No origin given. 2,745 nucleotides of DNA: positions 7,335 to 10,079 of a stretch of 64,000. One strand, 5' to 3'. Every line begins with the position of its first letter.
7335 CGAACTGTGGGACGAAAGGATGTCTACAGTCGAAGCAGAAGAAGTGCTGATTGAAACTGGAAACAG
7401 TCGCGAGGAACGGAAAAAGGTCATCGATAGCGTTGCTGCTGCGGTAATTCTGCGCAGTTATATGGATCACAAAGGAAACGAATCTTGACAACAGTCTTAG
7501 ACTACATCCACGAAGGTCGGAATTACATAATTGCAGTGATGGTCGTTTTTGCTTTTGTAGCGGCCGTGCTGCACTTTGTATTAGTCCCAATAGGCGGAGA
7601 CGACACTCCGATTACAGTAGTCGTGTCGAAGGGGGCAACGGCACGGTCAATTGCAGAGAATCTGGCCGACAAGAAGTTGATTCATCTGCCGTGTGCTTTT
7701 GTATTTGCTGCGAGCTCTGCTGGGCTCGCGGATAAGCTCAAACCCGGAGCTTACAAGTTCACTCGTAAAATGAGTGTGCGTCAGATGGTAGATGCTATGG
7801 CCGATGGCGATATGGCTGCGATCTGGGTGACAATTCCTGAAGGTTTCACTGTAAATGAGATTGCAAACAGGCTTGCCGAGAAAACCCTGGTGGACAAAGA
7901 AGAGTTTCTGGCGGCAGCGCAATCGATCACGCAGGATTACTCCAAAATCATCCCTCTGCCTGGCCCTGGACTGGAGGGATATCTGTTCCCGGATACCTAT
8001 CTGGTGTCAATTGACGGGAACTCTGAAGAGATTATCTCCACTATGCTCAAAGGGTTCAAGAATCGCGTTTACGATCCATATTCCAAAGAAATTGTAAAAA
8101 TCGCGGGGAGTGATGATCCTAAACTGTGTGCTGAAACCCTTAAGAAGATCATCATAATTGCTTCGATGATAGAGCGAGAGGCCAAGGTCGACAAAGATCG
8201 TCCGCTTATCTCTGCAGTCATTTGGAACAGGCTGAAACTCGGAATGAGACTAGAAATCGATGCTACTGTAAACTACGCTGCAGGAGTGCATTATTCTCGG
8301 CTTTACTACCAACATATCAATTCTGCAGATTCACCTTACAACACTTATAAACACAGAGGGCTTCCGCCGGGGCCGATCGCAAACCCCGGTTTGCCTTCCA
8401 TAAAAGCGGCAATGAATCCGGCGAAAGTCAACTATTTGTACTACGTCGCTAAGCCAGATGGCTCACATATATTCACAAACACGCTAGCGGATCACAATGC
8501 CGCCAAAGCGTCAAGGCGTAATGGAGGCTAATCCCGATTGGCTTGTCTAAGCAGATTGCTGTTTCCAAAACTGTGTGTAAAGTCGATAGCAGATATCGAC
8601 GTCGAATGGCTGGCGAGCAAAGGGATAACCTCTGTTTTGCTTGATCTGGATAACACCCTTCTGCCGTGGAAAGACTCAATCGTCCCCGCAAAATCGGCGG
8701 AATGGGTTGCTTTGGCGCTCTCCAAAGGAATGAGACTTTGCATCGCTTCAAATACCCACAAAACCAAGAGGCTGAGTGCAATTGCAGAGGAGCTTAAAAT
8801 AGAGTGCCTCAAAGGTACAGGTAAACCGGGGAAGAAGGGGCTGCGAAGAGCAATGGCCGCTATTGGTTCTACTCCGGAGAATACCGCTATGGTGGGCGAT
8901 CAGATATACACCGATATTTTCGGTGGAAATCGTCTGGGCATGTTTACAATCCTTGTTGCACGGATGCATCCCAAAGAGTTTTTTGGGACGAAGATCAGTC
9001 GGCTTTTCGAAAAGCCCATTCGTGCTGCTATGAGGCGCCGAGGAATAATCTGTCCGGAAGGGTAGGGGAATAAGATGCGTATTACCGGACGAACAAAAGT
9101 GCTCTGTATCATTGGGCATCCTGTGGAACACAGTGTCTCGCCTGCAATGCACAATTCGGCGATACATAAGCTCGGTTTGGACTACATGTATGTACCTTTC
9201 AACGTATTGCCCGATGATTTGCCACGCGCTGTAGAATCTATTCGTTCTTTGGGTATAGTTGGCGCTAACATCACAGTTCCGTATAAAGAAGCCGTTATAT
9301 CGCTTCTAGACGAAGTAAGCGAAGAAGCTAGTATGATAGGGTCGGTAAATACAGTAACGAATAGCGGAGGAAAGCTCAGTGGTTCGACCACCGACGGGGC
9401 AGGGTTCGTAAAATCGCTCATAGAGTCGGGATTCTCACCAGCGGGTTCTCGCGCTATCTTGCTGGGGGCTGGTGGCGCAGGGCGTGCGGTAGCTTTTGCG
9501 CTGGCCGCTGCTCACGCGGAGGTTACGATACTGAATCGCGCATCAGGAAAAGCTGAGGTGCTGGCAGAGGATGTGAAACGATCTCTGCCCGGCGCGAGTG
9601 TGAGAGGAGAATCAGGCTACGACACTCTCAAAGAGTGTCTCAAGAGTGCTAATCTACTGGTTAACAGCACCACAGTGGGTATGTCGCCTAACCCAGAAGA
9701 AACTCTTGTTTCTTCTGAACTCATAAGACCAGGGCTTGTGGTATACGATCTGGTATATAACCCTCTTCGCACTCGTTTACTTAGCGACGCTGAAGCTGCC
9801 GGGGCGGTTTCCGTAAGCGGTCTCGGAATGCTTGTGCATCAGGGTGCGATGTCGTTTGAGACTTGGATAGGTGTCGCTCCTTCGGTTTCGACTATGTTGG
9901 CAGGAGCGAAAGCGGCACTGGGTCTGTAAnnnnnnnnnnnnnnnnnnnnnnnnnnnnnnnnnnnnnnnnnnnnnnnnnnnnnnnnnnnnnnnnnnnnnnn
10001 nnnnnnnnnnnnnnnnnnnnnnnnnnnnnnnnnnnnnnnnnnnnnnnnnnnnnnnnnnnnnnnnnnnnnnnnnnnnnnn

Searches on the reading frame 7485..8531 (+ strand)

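Call 7: search_protein_families(library=pfam, proteins=[window:7485-8531:+], max_evalue=0.01)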
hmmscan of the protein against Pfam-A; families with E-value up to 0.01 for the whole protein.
window:7485-8531:+ (348 aa): 1 family
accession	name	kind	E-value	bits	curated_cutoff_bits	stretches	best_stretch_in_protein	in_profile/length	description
PF02618.21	YceG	-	1.6e-84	284.1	32.4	1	45-342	1-274/275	YceG-like family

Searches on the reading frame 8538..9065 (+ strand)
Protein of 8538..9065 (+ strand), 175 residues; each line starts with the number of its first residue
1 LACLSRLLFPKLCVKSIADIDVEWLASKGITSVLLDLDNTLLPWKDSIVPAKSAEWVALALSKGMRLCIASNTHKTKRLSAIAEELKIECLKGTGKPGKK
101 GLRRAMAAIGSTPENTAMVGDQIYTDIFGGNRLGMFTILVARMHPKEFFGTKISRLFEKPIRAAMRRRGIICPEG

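Call 7: search_protein_families(library=pfam, proteins=[window:8538-9065:+], max_evalue=0.01)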
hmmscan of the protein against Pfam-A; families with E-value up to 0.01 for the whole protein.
window:8538-9065:+ (175 aa): 5 families
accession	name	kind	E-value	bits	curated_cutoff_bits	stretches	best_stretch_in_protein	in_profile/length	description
PF13242.12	Hydrolase_like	-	1.1e-12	48.1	22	1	94-141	2-49/75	HAD-hyrolase-like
PF09419.16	PGP_phosphatase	-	2.5e-11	43.9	20.4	1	6-140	15-163/168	Mitochondrial PGP phosphatase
PF00702.32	Hydrolase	-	1.4e-09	39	26.4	1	29-134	79-191/191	haloacid dehalogenase-like hydrolase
PF13419.12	HAD_2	-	5.9e-06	27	23.8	1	95-140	134-178/178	Haloacid dehalogenase-like hydrolase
PF08282.18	Hydrolase_3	-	0.0016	18.7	20.9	1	33-89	1-55/255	haloacid dehalogenase-like hydrolase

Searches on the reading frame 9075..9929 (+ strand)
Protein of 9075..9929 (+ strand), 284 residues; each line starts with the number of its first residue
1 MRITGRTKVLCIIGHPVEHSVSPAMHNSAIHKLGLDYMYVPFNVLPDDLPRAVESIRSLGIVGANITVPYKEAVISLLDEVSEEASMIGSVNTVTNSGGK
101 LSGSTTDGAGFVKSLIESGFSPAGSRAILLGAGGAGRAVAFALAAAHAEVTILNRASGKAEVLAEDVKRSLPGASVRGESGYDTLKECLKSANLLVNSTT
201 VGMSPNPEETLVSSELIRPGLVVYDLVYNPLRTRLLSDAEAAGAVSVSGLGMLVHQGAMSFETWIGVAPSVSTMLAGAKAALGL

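Call 7: search_protein_families(library=pfam, proteins=[window:9075-9929:+], max_evalue=0.01)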
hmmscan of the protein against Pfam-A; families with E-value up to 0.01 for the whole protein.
window:9075-9929:+ (284 aa): 5 families
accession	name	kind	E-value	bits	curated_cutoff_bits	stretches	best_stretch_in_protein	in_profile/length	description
PF08501.16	Shikimate_dh_N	-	1.2e-30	106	27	1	12-94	1-83/83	Shikimate dehydrogenase substrate binding domain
PF18317.6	SDH_C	-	2e-09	37.4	25.8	1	249-275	1-27/31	Shikimate 5'-dehydrogenase C-terminal domain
PF01488.26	Shikimate_DH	-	8.1e-07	29.6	24.3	1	123-200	11-84/138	Shikimate / quinate 5-dehydrogenase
PF02882.25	THF_DHG_CYH_C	-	0.0017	18.1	27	0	109-159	21-72/160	Tetrahydrofolate dehydrogenase/cyclohydrolase, NAD(P)-binding domain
PF03435.24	Sacchrp_dh_NADP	-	0.0048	17.7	25.1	1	128-198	2-75/129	Saccharopine dehydrogenase NADP binding domain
